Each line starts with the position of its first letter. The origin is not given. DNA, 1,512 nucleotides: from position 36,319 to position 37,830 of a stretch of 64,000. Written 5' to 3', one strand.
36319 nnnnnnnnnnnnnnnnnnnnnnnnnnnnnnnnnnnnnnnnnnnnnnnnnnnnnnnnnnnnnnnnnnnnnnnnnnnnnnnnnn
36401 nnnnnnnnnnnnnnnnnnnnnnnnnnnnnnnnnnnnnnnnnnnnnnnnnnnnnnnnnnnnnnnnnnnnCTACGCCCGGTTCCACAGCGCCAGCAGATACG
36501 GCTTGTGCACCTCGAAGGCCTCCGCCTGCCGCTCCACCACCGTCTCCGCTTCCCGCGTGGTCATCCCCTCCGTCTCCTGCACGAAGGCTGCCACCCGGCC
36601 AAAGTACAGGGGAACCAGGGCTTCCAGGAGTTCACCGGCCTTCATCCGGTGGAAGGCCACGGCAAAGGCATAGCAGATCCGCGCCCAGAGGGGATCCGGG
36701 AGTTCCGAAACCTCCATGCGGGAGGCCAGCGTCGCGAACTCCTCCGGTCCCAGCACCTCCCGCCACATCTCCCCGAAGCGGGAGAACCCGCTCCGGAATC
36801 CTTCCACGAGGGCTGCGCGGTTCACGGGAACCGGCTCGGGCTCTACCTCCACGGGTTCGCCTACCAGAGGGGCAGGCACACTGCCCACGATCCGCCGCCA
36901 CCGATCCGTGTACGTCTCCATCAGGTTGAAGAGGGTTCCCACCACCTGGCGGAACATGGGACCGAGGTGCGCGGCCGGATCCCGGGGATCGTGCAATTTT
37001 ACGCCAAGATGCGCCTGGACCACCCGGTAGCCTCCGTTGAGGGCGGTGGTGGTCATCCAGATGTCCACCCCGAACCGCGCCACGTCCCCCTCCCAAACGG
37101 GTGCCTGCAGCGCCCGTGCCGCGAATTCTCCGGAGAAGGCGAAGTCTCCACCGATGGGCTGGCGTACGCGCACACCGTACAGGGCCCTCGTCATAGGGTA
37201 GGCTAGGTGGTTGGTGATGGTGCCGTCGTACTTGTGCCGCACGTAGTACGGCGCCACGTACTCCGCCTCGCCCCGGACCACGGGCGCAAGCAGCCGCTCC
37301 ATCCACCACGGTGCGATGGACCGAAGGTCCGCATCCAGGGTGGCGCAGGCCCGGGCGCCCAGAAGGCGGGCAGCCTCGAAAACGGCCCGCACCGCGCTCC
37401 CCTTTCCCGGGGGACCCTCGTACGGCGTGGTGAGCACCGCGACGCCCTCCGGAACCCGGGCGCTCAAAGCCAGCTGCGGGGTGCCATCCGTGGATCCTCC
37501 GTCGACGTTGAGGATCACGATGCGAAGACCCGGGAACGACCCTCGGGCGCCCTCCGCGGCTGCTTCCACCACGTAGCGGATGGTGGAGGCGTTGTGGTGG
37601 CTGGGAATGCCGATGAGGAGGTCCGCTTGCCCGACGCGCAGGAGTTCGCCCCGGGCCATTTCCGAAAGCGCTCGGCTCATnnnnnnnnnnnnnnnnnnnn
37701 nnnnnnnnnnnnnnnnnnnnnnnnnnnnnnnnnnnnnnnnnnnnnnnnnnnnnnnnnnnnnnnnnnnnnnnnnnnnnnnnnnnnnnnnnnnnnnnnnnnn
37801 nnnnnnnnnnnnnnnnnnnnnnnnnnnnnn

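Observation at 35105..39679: Tightly coupled operon GT4 - MBL-fold hydrolase - GT81-like (GpgS/MpgS homologue) - glycerate kinase: candidate undescribed glycosyl-glycerate solute pathway with a non-canonical phosphatase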

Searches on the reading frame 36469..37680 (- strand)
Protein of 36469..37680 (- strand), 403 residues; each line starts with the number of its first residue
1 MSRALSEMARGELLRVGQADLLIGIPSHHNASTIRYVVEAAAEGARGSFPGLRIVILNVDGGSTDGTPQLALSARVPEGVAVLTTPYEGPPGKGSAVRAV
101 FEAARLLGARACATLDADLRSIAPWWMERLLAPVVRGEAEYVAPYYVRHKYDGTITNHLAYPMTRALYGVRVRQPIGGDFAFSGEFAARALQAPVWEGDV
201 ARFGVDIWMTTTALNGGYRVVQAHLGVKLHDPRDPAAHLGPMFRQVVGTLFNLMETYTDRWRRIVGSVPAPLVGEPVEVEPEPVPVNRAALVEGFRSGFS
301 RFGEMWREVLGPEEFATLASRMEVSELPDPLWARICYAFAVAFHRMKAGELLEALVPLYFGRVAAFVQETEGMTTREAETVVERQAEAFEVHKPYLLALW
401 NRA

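Call 3: search_protein_families(library=pfam, proteins=[window:36469-37680:-], max_evalue=0.01)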
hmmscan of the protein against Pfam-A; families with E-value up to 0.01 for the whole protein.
window:36469-37680:- (403 aa): 1 family
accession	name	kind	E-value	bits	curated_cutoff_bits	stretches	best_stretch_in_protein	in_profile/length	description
PF00535.33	Glycos_transf_2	-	5.6e-09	36.6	23.3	1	23-159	2-128/168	Glycosyl transferase family 2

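Call 5: search_protein_families(library=ncbifam, proteins=[window:36469-37680:-], max_evalue=0.01)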
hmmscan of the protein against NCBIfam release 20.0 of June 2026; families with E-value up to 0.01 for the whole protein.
window:36469-37680:- (403 aa): 3 families
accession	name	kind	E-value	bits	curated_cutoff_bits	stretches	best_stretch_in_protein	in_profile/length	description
NF010496.0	PRK13915.1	equivalog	9.9e-14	51.1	262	1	23-256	35-270/307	glucosyl-3-phosphoglycerate synthase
TIGR04182.1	glyco_TIGR04182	equivalog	8.9e-06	25.3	325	1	23-148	4-111/293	S-layer glycoprotein N-glycosyltransferase AglJ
NF058614.1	PPMAGASynPpgS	equivalog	0.0059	16.1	370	1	22-118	3-86/226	polyprenyl-phospho-N-acetylgalactosaminyl synthase PpgS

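Call 6: search_solved_structures(query=window:36469-37680:-, max_evalue=1, show_alignments=2)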
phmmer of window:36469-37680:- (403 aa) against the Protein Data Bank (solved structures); distinct sequences matched with E-value up to 1: 1.
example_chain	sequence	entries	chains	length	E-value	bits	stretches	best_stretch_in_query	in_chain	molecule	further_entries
3ckj_A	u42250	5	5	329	5.2e-08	35.6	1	25-252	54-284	Putative uncharacterized protein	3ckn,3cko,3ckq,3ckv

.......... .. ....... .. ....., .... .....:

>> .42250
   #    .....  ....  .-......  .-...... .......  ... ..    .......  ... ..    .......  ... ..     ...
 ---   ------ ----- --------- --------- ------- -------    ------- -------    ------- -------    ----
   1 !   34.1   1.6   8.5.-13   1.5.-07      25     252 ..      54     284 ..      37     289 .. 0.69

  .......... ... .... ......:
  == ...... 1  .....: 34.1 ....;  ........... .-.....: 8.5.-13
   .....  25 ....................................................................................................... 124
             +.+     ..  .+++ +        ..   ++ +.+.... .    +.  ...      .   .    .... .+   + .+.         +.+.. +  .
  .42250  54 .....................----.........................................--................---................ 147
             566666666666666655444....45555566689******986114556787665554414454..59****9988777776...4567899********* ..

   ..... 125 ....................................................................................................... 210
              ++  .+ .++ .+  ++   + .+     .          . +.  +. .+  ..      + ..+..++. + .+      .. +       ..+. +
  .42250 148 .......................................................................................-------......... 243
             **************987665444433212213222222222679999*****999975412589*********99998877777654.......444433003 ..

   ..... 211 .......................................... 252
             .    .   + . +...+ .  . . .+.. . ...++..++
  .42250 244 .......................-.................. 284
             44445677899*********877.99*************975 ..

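Call 7: find_homologous_proteins(query=window:36469-37680:-, max_evalue=0.00001)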
Query window:36469-37680:- (403 aa): 7992 proteins with E <= 0.00001 among 8000 candidates; the best 120 are listed.
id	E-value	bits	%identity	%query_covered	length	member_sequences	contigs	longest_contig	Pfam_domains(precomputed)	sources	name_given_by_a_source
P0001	7.3e-268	906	100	100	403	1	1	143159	PF00535.33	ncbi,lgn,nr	ncbi:MAG: glycosyltransferase [Armatimonadetes bacterium]|nr:glycosyltransferase [Armatimonadota bac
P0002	4.2e-207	706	78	100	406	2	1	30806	PF00535.33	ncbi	-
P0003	3.0e-206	703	79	99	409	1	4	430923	PF00535.33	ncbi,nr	ncbi:MAG: glycosyltransferase [Armatimonadota bacterium]|nr:glycosyltransferase [Armatimonadota bact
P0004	1.7e-199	681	77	99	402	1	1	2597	PF00535.33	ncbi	-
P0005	1.0e-198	678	77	100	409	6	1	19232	PF00535.33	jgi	jgi:hypothetical protein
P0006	4.3e-170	584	67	99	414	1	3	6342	PF00535.33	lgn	-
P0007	3.3e-167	575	66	99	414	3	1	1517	PF00535.33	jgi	jgi:hypothetical protein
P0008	1.1e-165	570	66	99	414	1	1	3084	PF00535.33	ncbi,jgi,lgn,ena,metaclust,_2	metaclust:\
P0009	2.1e-157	542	64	99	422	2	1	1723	PF00535.33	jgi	-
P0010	7.4e-156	537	59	100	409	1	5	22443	PF21969.3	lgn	-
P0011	1.5e-153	530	62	99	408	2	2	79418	PF00535.33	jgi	jgi:hypothetical protein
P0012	1.9e-153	529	61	99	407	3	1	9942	PF00535.33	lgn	-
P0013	2.0e-153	529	62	99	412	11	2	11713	-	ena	-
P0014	1.3e-152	527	61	99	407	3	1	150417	PF00535.33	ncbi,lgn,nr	ncbi:MAG: glycosyltransferase [Armatimonadota bacterium]|nr:glycosyltransferase [Armatimonadota bact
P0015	1.4e-150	520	61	99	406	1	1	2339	PF00535.33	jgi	-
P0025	2.5e-148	513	61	99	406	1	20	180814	PF00535.33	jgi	jgi:hypothetical protein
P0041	5.4e-145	502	58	95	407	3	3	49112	PF13641.13,PF00535.33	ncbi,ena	ncbi:MAG: glycosyl transferase family 2 [candidate division GAL15 bacterium]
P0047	5.6e-142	492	55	99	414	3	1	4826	PF21969.3,PF00535.33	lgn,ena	-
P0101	2.1e-132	460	52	100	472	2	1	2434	PF21969.3,PF00535.33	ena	-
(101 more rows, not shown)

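Call 9: search_protein_families(library=pfam, proteins=[P0010, P0047, P0101, P0041], max_evalue=0.01)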
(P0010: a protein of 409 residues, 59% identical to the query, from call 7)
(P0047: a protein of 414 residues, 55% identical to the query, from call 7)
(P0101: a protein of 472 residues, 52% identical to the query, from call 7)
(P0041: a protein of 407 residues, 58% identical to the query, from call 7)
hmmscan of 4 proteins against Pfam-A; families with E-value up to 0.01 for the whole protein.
P0010 (409 aa): 3 families
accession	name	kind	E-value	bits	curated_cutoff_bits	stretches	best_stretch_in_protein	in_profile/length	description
PF00535.33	Glycos_transf_2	-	2.5e-05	24.7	23.3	1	23-158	2-127/168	Glycosyl transferase family 2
PF21969.2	MGS_GT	-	4.8e-05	23.4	27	1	92-229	75-216/239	Mannosylglycerate synthase, GT domain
PF13641.12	Glyco_tranf_2_3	-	0.0064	17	27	1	21-118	3-96/230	Glycosyltransferase like family 2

P0047 (414 aa): 2 families
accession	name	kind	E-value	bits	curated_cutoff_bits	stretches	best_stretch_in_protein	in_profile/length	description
PF00535.33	Glycos_transf_2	-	4.6e-08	33.6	23.3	1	25-156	2-123/168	Glycosyl transferase family 2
PF21969.2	MGS_GT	-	4.3e-05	23.5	27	1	85-226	63-210/239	Mannosylglycerate synthase, GT domain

P0101 (472 aa): 2 families
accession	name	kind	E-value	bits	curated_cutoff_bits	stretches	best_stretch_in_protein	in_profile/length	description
PF00535.33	Glycos_transf_2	-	2.4e-06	28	23.3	1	86-217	2-123/168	Glycosyl transferase family 2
PF21969.2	MGS_GT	-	4.9e-06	26.6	27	1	155-286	75-209/239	Mannosylglycerate synthase, GT domain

P0041 (407 aa): 3 families
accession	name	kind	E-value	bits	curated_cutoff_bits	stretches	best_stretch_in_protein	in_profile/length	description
PF13641.12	Glyco_tranf_2_3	-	9.7e-07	29.5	27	1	21-118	4-97/230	Glycosyltransferase like family 2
PF00535.33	Glycos_transf_2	-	1.7e-05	25.2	23.3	1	22-157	2-127/168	Glycosyl transferase family 2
PF12804.13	NTP_transf_3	-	0.005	17.5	27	0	47-149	33-127/160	MobA-like NTP transferase domain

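Call 12: search_solved_structures(query=A1, max_evalue=1, show_alignments=0)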
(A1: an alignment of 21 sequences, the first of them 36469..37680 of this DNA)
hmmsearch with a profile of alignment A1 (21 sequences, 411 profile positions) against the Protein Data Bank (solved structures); distinct sequences matched with E-value up to 1: 11.
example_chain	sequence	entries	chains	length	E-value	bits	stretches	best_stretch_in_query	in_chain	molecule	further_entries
7pdo_A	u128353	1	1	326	1.9e-10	43.2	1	22-254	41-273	Glucosyl-3-phosphoglycerate synthase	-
7p5l_A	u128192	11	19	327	1.9e-10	43.2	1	22-254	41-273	Glucosyl-3-phosphoglycerate synthase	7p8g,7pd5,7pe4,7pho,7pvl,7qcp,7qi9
3ckj_A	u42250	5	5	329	7.9e-10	41.2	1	22-254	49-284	Putative uncharacterized protein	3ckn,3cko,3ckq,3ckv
4y6n_A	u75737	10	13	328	8.8e-09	37.7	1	23-254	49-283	Glucosyl-3-phosphoglycerate synthase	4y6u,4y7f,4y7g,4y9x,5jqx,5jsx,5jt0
3e25_A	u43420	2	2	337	9.6e-09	37.6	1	23-254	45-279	Putative uncharacterized protein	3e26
4ddz_A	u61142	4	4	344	1e-08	37.5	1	23-254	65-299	GLUCOSYL-3-PHOSPHOGLYCERATE SYNTHASE (GpgS) | Glucosyl-3-phosphoglycerate synthase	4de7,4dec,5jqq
3f1y_A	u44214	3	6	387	6.9e-05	24.9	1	27-184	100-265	Mannosyl-3-phosphoglycerate synthase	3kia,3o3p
2y4j_A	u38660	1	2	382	0.001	21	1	93-227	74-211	MANNOSYLGLYCERATE SYNTHASE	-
2bo4_A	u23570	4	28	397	0.0012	20.9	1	93-227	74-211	MANNOSYLGLYCERATE SYNTHASE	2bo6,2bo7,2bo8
2y4k_A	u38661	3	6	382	0.0015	20.5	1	93-227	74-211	MANNOSYLGLYCERATE SYNTHASE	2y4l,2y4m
4axn_A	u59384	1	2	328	0.99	11.2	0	16-44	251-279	CHITINASE C1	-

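Call 13: find_related_loci(query=A1, collection=genome_contigs, flank=8000)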
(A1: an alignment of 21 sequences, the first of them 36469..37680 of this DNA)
Query A1 (403 aa) in genome_contigs; peptide patterns used: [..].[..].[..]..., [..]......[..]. (x = any residue, [..] = any of these).
600 stretches matched a pattern (row limit reached: there are more); 594 encode a relative of the query (tblastn E <= 1e-3); the best 80 are kept; 80 distinct loci.
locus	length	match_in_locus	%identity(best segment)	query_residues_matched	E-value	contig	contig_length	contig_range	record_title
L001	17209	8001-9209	62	4-402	1e-154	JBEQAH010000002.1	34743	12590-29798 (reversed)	MAG: bacterium isolate 03V1_S199.semibin_refined.081 NODE_844_length_34743_cov_3.070863, whole genome shotgun sequence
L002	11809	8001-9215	61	3-402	6e-151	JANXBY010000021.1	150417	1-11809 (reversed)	MAG: Armatimonadota bacterium isolate SKYB51 k141_86043, whole genome shotgun sequence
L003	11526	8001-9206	59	5-402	1e-144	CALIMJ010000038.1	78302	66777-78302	MAG: uncultured bacterium isolate S1_Bin_METABAT__12_1 genome assembly, contig: c_000001075375, whole genome shotgun seq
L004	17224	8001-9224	51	4-403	9e-138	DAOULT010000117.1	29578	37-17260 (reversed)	MAG TPA_asm: Anaerolineae bacterium isolate W31_52 k127_194792, whole genome shotgun sequence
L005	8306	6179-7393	52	4-402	3e-135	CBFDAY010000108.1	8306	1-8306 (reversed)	MAG TPA_asm: uncultured bacterium isolate SRR26215683_metabat2_66 genome assembly, contig: ERZ25073488.4912, whole genom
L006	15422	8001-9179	52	21-401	6e-132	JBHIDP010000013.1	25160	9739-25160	MAG: Anaerolineae bacterium isolate b3.sp3_bin.44 NODE_445_length_25160_cov_15.997769, whole genome shotgun sequence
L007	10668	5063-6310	50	4-401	9e-132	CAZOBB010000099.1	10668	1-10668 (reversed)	MAG TPA_asm: uncultured Thermodesulfobacteriota bacterium isolate binchicken_co219_329 genome assembly, contig: k141_185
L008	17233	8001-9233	51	1-401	2e-131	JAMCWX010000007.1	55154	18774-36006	MAG: Chloroflexota bacterium isolate FK_Sedi_B_Bin.47 NODE_1435_length_55154_cov_3.306, whole genome shotgun sequence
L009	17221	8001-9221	52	4-403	1e-130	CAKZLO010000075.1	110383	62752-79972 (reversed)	MAG TPA_asm: uncultured Ardenticatenia bacterium isolate SRR5214706_bin.41_CONCOCT_v1.1_MAG genome assembly, contig: ERZ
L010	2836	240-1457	50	5-403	1e-136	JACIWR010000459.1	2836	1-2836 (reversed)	MAG: Anaerolineae bacterium isolate MAG-31 Anaerolineae_A3_bin18_Scaffold_459, whole genome shotgun sequence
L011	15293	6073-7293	46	1-401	5e-127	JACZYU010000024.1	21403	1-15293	MAG: Planctomycetota bacterium isolate B27T3L11 B27T3L11_NODE2063, whole genome shotgun sequence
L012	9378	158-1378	46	1-401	2e-126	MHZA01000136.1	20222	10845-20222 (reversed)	MAG: Planctomycetes bacterium RIFCSPLOWO2_12_FULL_40_19 rifcsplowo2_12_scaffold_6778, whole genome shotgun sequence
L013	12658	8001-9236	49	5-400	9e-126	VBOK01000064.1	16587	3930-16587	MAG: Nitrospirae bacterium isolate NS_8 14_1009_09_20cm_scaffold_4090_e:1314, whole genome shotgun sequence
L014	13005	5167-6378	50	16-403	4e-125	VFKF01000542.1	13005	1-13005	MAG: Nitrospira sp. isolate Bin_54_10 c_000002433741, whole genome shotgun sequence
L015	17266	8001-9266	47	1-400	1e-124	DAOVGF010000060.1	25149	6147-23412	MAG TPA_asm: Candidatus Aerophobetes bacterium isolate CSMAG_1128 CSMAG_1128_k141_2604970_length_25149_cov_12.5659, whol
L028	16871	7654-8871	49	4-403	4e-123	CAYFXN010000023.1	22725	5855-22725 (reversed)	MAG TPA_asm: uncultured bacterium isolate ERP108616_co2_418 genome assembly, contig: NODE_3201_length_22725_cov_6.020247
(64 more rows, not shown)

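Call 23: search_protein_families(library=ncbifam, proteins=[L004:4083-5942:+, L004:2812-4053:+], max_evalue=0.00001)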
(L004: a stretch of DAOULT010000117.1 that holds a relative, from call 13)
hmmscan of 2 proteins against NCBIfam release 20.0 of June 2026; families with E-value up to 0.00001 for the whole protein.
L004:4083-5942:+ (619 aa): 5 families
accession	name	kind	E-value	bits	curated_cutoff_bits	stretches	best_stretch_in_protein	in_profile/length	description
NF010496.0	PRK13915.1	equivalog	3.2e-116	387.7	262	1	296-607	5-305/307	glucosyl-3-phosphoglycerate synthase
TIGR04182.1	glyco_TIGR04182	equivalog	3.1e-10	39.9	325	1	331-439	6-99/293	S-layer glycoprotein N-glycosyltransferase AglJ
NF040724.1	GpgS_Meth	equivalog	6.3e-09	35.2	700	1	394-563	117-300/402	glucosyl-3-phosphoglycerate synthase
TIGR04283.1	glyco_like_mftF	equivalog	8.7e-06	25.5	182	0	328-394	2-64/221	TIGR04283 family arsenosugar biosynthesis glycosyltransferase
TIGR03937.1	PgaC_IcaA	equivalog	9.6e-06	24.8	422.3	0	319-444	39-157/407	poly-beta-1,6-N-acetyl-D-glucosamine synthase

L004:2812-4053:+ (414 aa): 12 families
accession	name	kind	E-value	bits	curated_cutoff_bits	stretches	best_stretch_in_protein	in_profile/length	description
NF041101.1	manno_glu_gly_synth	equivalog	5.2e-15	55.1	640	1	80-255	75-252/431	mannosylglucosylglycerate synthase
TIGR04047.1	MSMEG_0565_glyc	hypoth_equivalog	1.7e-13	50.4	259.85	1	195-407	161-365/373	MSMEG_0565 family glycosyltransferase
TIGR03449.1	mycothiol_MshA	equivalog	6.8e-13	48.3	462.5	1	188-388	183-371/406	D-inositol-3-phosphate glycosyltransferase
NF038255.1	exopoly_VpsD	equivalog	4.4e-09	35.7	300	1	234-359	210-320/381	VpsD family glycosyltransferase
NF038295.1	EPS_HpsP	equivalog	3.5e-07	29.6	550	1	201-404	184-375/388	hormogonium polysaccharide biosynthesis glycosyltransferase HpsP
TIGR02149.1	glgA_Coryne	subfamily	4.8e-07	29.2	302.4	1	172-405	147-379/391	glycogen synthase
NF053787.1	GlcN_PG_synth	equivalog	6.9e-07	28.4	480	0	310-408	250-351/361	N-acetylglucosaminyl phosphatidylglycerol synthase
TIGR03999.1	thiol_BshA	equivalog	2e-06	27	273.7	1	194-392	168-344/375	N-acetyl-alpha-D-glucosaminyl L-malate synthase BshA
NF041010.1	glycosy_Agl16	equivalog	4.4e-06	25.8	575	0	174-309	138-251/352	glycosylation protein Agl16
NF049987.1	DaglGlyslTfaseDgs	equivalog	8.1e-06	25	500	0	310-388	220-297/332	processive diacylglycerol alpha-glucosyltransferase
NF038229.1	Glyco4_Geo_Pelo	equivalog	8.4e-06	25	400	0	193-267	133-201/338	GPMC system family 4 glycosyltransferase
NF041876.1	EPS_EpsE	equivalog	9.6e-06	25.1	400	0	232-388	219-363/389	exopolysaccharide biosynthesis GT4 family glycosyltransferase EpsE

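Call 44: find_encoding_contigs(protein=P0025, flank=7000, max_places=2)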
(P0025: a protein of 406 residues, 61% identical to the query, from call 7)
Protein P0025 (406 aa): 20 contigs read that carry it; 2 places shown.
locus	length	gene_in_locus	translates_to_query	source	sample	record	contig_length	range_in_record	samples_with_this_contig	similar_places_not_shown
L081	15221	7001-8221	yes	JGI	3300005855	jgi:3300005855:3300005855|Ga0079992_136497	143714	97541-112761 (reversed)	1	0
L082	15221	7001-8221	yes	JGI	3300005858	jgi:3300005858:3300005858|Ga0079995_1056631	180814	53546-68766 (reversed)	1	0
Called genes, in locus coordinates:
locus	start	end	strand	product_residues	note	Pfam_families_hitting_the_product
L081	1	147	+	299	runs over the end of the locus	PF01297:ZnuA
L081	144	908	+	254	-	PF00005:ABC_tran, PF13555:AAA_29 (faint), PF13304:AAA_21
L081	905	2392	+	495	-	PF00950:ABC-3, PF02742:Fe_dep_repr_C, PF04023:FeoA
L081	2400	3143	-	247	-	PF00005:ABC_tran, PF09818:ABC_ATPase (faint), PF02463:SMC_N (faint), PF13191:AAA_16 (faint), PF13401:AAA_22 (weak), PF13304:AAA_21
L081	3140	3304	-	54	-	-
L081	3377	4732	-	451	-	PF01565:FAD_binding_4, PF02913:FAD-oxidase_C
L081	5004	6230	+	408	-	PF13439:Glyco_transf_4, PF20706:GT4-conflict (weak), PF00534:Glycos_transf_1, PF13692:Glyco_trans_1_4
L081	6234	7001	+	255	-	PF00753:Lactamase_B, PF23023:Anti-Pycsar_Apyc1 (weak), PF12706:Lactamase_B_2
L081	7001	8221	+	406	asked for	PF00535:Glycos_transf_2 (weak)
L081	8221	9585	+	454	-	PF13660:DUF4147, PF05161:MOFRL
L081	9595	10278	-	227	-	PF17248:DUF5317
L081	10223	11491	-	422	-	PF13487:HD_5, PF01966:HD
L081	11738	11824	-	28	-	-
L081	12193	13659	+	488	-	PF08323:Glyco_transf_5, PF13579:Glyco_trans_4_4 (faint), PF20706:GT4-conflict (faint), PF00534:Glycos_transf_1, PF13692:Glyco_trans_1_4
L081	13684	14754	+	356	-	PF01087:GalP_UDP_transf, PF16268:DUF4921, PF16285:DUF4931_N, PF02744:GalP_UDP_tr_C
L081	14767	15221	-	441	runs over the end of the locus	PF03600:CitMHS (weak), PF06808:DctM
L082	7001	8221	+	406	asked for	PF00535:Glycos_transf_2 (weak)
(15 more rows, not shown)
